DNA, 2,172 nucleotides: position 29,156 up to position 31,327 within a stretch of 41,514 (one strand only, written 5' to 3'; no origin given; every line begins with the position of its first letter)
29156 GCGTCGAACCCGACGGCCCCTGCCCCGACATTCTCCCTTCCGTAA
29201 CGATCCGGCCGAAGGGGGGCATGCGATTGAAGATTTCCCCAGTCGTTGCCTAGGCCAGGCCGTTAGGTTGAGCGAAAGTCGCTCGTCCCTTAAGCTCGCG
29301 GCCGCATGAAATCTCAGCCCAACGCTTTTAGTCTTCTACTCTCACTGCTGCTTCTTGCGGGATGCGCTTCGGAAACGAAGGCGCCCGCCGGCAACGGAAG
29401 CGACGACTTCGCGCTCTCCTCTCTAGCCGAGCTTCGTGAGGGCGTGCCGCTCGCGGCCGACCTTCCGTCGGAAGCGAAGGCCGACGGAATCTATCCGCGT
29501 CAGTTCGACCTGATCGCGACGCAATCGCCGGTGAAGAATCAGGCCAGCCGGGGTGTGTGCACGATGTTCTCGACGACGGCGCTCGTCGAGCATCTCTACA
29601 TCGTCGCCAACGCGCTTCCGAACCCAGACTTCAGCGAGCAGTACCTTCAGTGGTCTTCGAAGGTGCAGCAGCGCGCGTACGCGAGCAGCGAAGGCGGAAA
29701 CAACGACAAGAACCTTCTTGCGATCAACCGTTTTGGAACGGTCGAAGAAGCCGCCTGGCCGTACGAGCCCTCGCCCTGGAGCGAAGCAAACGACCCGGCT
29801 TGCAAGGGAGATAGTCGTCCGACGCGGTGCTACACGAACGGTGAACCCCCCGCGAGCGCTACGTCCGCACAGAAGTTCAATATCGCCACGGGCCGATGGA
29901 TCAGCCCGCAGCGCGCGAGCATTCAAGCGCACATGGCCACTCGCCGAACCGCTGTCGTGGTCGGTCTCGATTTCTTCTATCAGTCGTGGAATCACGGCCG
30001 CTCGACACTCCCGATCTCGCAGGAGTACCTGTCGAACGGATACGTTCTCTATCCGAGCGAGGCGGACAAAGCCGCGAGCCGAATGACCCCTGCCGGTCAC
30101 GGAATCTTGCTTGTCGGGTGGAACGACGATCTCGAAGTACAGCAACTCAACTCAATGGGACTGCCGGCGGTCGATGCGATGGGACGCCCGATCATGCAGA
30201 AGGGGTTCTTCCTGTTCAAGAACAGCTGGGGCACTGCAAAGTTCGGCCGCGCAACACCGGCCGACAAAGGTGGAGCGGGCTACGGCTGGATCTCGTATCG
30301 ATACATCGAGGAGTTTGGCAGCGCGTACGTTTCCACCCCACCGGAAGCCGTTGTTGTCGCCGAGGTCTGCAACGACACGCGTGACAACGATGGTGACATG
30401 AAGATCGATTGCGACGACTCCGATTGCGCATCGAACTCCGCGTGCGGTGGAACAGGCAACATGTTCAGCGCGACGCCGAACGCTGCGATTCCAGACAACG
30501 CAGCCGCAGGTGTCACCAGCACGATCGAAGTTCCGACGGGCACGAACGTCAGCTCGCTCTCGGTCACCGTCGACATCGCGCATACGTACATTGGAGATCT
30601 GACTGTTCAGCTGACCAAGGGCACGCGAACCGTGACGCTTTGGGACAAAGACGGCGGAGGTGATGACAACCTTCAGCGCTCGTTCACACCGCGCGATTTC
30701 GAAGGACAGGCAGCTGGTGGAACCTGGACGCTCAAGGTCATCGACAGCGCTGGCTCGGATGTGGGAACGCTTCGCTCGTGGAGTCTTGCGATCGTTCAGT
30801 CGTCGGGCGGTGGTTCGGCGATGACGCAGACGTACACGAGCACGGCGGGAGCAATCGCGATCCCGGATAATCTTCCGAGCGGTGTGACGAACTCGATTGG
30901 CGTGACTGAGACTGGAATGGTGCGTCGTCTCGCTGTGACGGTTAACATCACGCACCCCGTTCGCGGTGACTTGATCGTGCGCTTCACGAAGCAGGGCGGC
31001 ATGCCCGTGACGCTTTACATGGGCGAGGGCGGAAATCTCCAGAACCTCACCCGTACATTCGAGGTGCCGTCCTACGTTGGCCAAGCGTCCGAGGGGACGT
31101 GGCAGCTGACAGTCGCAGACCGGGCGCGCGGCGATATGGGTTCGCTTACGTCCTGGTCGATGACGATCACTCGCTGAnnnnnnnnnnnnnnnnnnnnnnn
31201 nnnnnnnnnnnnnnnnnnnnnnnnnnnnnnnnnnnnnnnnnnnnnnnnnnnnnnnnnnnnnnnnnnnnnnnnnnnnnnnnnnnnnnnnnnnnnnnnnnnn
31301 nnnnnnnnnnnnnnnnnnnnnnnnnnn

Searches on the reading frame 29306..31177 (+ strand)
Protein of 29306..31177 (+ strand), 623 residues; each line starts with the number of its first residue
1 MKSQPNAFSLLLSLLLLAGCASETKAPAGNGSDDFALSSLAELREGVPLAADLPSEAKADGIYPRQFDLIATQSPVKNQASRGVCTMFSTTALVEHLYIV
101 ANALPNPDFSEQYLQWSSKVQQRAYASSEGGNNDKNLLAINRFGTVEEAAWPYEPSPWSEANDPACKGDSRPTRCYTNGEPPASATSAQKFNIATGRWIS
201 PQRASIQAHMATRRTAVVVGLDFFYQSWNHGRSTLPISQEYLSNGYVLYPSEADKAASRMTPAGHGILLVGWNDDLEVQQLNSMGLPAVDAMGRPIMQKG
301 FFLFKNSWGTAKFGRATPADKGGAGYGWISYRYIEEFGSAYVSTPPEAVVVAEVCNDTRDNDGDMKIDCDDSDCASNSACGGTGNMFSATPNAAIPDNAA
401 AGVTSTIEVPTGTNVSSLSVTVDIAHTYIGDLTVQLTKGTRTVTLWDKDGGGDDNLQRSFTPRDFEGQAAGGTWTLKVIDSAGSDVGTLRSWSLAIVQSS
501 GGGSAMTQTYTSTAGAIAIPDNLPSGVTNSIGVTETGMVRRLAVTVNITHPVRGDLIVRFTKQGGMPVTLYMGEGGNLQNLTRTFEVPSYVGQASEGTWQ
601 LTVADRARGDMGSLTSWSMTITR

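Call 12: search_protein_families(library=pfam, proteins=[window:29306-31177:+], max_evalue=0.01)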
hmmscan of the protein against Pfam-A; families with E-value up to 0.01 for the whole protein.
window:29306-31177:+ (623 aa): 2 families
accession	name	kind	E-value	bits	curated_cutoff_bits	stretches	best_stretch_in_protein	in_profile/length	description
PF01483.27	P_proprotein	-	1.6e-31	108.7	21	2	416-495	2-85/86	Proprotein convertase P-domain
PF00112.29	Peptidase_C1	-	2.7e-10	41.1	20.7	1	64-311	2-193/220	Papain family cysteine protease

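Call 17: find_encoding_contigs(protein=window:29306-31177:+, flank=10000, max_places=10)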
Protein window:29306-31177:+ (623 aa): no gene with exactly this product is on record in the collection.
